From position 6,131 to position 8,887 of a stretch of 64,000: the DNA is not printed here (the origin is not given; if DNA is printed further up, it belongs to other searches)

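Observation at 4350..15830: Seven-gene, ATPase-less operon coupling a 1036-aa CBM-fused binding protein to two ABC permease pairs, an NHL-TPR-Yip1 fusion and an 818-aa membrane-tethered unknown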

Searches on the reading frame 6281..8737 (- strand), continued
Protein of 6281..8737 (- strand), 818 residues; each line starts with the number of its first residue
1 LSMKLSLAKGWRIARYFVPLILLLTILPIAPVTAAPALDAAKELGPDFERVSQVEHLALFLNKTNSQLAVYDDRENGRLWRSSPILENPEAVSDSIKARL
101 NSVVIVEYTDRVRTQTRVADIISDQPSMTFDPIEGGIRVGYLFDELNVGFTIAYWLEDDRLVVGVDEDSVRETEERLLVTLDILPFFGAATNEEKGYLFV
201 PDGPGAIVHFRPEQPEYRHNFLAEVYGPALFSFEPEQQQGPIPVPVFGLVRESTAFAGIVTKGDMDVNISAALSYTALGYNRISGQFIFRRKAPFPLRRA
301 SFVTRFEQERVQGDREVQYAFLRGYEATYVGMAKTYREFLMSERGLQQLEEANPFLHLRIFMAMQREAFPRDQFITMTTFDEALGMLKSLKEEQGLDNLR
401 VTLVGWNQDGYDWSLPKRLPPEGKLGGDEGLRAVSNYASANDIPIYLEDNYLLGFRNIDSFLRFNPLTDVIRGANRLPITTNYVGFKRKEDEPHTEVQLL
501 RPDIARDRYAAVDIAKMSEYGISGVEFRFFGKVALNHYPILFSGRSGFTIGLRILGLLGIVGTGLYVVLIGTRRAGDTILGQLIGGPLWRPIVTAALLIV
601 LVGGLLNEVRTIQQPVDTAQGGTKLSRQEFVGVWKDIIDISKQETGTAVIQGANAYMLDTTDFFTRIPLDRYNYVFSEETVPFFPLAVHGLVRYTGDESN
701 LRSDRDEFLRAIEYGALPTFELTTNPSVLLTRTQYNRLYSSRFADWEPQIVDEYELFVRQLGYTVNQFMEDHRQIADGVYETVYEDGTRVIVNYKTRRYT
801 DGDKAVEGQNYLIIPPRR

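Call 52: search_protein_families(library=pfam, alignment_id=A6, max_evalue=0.00001)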
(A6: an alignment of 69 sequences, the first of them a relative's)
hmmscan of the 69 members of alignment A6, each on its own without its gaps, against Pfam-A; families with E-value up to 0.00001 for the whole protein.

A. member 1, L002:14353-16083:+ (577 aa): 0 families

B. families by the number of members that match (of 69 scanned): 66 families (the first 25 are shown)
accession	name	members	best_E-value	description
PF01547.30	SBP_bac_1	20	2.4e-32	Bacterial extracellular solute-binding protein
PF13416.11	SBP_bac_8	12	8.9e-25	Bacterial extracellular solute-binding protein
PF01408.29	GFO_IDH_MocA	4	3.2e-31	Oxidoreductase family, NAD-binding Rossmann fold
PF10091.15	Glycoamylase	3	3.7e-72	Putative glucoamylase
PF02894.22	GFO_IDH_MocA_C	3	3.7e-33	Oxidoreductase family, C-terminal alpha/beta domain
PF14200.12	RicinB_lectin_2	3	2.6e-30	Ricin-type beta-trefoil lectin domain-like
PF00072.30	Response_reg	3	3.9e-28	Response regulator receiver domain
PF22725.1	GFO_IDH_MocA_C3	3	7.1e-27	GFO/IDH/MocA C-terminal domain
PF00486.34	Trans_reg_C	3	2.6e-23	Transcriptional regulatory protein, C terminal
PF00652.28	Ricin_B_lectin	3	4.2e-12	Ricin-type beta-trefoil lectin domain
PF00005.33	ABC_tran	2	4.7e-36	ABC transporter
PF13304.12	AAA_21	2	1.2e-10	AAA domain, putative AbiEii toxin, Type IV TA system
PF17132.9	Glyco_hydro_106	2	7.4e-09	alpha-L-rhamnosidase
PF13175.12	AAA_15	2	8.4e-08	AAA ATPase domain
PF01425.27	Amidase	1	1.5e-67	Amidase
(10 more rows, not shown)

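Call 69: search_protein_representatives(alignment_id=A1)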
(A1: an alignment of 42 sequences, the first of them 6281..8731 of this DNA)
Query: 42 sequences, 738 profile positions. Proteins with E-value up to 0.001 (for the whole library): 7634; up to 1e-10: 5707; up to 1e-30: 4165. The best 150 are listed.
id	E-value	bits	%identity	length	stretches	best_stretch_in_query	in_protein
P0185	1.0e-268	909.9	-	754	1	6-723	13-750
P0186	8.1e-257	870.5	-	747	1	5-737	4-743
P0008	9.3e-255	863.7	-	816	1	3-736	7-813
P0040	5.9e-250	847.8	-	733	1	5-725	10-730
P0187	3.3e-247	838.8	-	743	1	6-724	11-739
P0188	1.2e-246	836.9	-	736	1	43-737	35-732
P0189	1.4e-241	820.2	-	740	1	3-727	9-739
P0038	5.1e-240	815.0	-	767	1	3-737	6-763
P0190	3.0e-239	812.5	-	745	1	4-724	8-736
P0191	5.9e-239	811.5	-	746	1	1-726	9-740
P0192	2.4e-235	799.6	-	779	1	38-736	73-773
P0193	4.0e-235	798.8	-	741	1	11-725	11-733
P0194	3.3e-234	795.8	-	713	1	48-737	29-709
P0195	2.7e-231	786.2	-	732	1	6-725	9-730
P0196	1.5e-227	773.8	-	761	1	3-736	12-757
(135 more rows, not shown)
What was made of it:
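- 6281..8737 (-): DUF5696 protein (818 aa, probably 816 aa from ATG 8731). N-terminally anchored, with a GH129/GH101-like fold: N-terminal beta-sandwich, (beta/alpha)8 barrel and C-terminal beta-sandwich. The family has 7634 clusters at 50% identity (call 69).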

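Call 72: search_protein_families(library=pfam, proteins=[L005:180-1004:+, L005:1944-3470:-, L005:3499-4656:+, L005:6073-7827:+, L005:14214-15398:+, L005:15558-17639:-, L005:17729-18604:+, L005:19927-20847:-, L002:14353-16083:+], max_evalue=0.001)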
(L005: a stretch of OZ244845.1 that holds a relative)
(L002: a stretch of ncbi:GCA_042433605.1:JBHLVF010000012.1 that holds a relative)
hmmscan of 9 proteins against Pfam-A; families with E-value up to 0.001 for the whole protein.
L005:180-1004:+ (274 aa): 1 family
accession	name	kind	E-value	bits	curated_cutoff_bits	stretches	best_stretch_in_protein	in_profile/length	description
PF05721.19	PhyH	-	4.9e-19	69.9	22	1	13-201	3-204/213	Phytanoyl-CoA dioxygenase (PhyH)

L005:1944-3470:- (508 aa): 8 families
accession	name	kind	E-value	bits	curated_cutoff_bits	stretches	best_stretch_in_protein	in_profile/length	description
PF01078.27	Mg_chelatase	-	2e-92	308.7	20.3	1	193-399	1-206/207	Magnesium chelatase, subunit ChlI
PF13541.12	ChlI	-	3.4e-44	150.1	27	1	21-141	1-120/121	Subunit ChlI of Mg-chelatase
PF13335.12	Mg_chelatase_C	-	5.3e-32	110.7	26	1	407-503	2-94/94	Magnesium chelatase, subunit ChlI C-terminal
PF00493.29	MCM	-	7.5e-08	32.2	23.3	1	292-358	114-179/224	MCM P-loop domain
PF07728.20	AAA_5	-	3.3e-07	30.8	22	0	299-353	66-125/139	AAA domain (dynein-related subfamily)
PF00158.32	Sigma54_activat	-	8.4e-07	29.3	20.2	0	286-349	80-141/168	Sigma-54 interaction domain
PF00004.35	AAA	-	0.00022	22.1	21.2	0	217-237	1-21/131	ATPase family associated with various cellular activities (AAA)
PF05496.18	RuvB_N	-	0.00049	20.3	27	0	198-238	10-57/159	Holliday junction DNA helicase RuvB P-loop domain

L005:3499-4656:+ (385 aa): 0 families

L005:6073-7827:+ (584 aa): 2 families
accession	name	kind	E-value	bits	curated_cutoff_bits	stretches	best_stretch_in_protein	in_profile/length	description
PF02638.21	GHL10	-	2.2e-05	24.1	27.9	1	85-187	67-161/311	Glycosyl hydrolase-like 10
PF14871.12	GHL6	-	0.00033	21.3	35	0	80-188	36-132/132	Hypothetical glycosyl hydrolase 6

L005:14214-15398:+ (394 aa): 1 family
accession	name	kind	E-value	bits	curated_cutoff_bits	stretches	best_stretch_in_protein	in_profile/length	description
PF02646.22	RmuC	-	3.8e-70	236.7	26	1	83-367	3-287/291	RmuC family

L005:15558-17639:- (693 aa): 1 family
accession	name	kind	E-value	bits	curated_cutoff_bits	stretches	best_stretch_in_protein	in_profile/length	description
PF20736.2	Glyco_hydro127M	-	7.4e-06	26.4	24.2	1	565-631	25-95/95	Beta-L-arabinofuranosidase, GH127 middle domain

L005:17729-18604:+ (291 aa): 3 families
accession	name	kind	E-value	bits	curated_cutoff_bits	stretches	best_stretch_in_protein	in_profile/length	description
PF01037.27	AsnC_trans_reg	-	1.1e-15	57.7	25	1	206-274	1-70/73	Lrp/AsnC ligand binding domain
PF22482.2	AsnC_trans_reg_3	-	1.8e-06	28.4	24.4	1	213-273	22-81/95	PF0864 C-terminal dimeric alpha+beta barrel domain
PF13411.12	MerR_1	-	6.2e-06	26.7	21.6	1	44-103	11-67/69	MerR HTH family regulatory protein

L005:19927-20847:- (306 aa): 1 family
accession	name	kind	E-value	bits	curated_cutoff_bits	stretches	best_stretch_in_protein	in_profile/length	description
PF05593.20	RHS_repeat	-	5.7e-09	36.6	22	1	11-48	1-37/38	RHS Repeat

L002:14353-16083:+ (577 aa): 0 families

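Call 79: find_encoding_contigs(protein=P0059, flank=9000, max_places=1)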
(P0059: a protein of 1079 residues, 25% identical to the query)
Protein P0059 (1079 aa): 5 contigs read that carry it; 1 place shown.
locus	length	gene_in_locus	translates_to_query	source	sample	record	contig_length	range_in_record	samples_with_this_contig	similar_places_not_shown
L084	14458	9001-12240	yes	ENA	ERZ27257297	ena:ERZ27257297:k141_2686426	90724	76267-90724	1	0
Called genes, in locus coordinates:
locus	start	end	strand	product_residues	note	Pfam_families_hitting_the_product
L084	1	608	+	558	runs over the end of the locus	PF00512:HisKA, PF02518:HATPase_c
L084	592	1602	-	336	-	PF00106:adh_short, PF01073:3Beta_HSD, PF01370:Epimerase, PF02719:Polysacc_synt_2, PF04321:RmlD_sub_bind, PF16363:GDP_Man_Dehyd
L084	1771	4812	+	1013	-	PF01547:SBP_bac_1, PF13416:SBP_bac_8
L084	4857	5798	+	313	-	PF00528:BPD_transp_1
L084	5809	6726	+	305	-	PF00528:BPD_transp_1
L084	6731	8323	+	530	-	PF01436:NHL (faint)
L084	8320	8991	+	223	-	PF04893:Yip1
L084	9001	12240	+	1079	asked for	PF18952:DUF5696, PF19789:DUF6273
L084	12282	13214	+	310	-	-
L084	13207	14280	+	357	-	PF00528:BPD_transp_1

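Call 80: find_encoding_contigs(protein=P0062, flank=9000, max_places=1)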
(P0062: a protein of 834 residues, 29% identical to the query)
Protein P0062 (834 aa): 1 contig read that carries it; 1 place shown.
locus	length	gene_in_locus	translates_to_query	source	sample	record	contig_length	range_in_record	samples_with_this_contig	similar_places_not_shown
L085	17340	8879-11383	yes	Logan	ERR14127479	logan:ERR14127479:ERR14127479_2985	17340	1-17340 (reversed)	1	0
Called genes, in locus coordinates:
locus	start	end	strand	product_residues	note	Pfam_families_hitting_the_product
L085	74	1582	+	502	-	-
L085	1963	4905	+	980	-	PF01547:SBP_bac_1, PF13416:SBP_bac_8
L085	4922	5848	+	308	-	PF00528:BPD_transp_1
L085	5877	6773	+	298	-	PF00528:BPD_transp_1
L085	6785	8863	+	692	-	PF01436:NHL (faint), PF04893:Yip1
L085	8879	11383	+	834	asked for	PF18952:DUF5696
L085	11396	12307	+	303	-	-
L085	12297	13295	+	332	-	PF00528:BPD_transp_1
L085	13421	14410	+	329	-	PF04041:Glyco_hydro_130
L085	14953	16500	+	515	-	PF02789:Peptidase_M17_N (faint), PF00883:Peptidase_M17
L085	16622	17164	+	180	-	-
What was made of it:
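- The same order surrounds the most distant DUF5696 members, at 20-25% identity (calls 79, 80).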
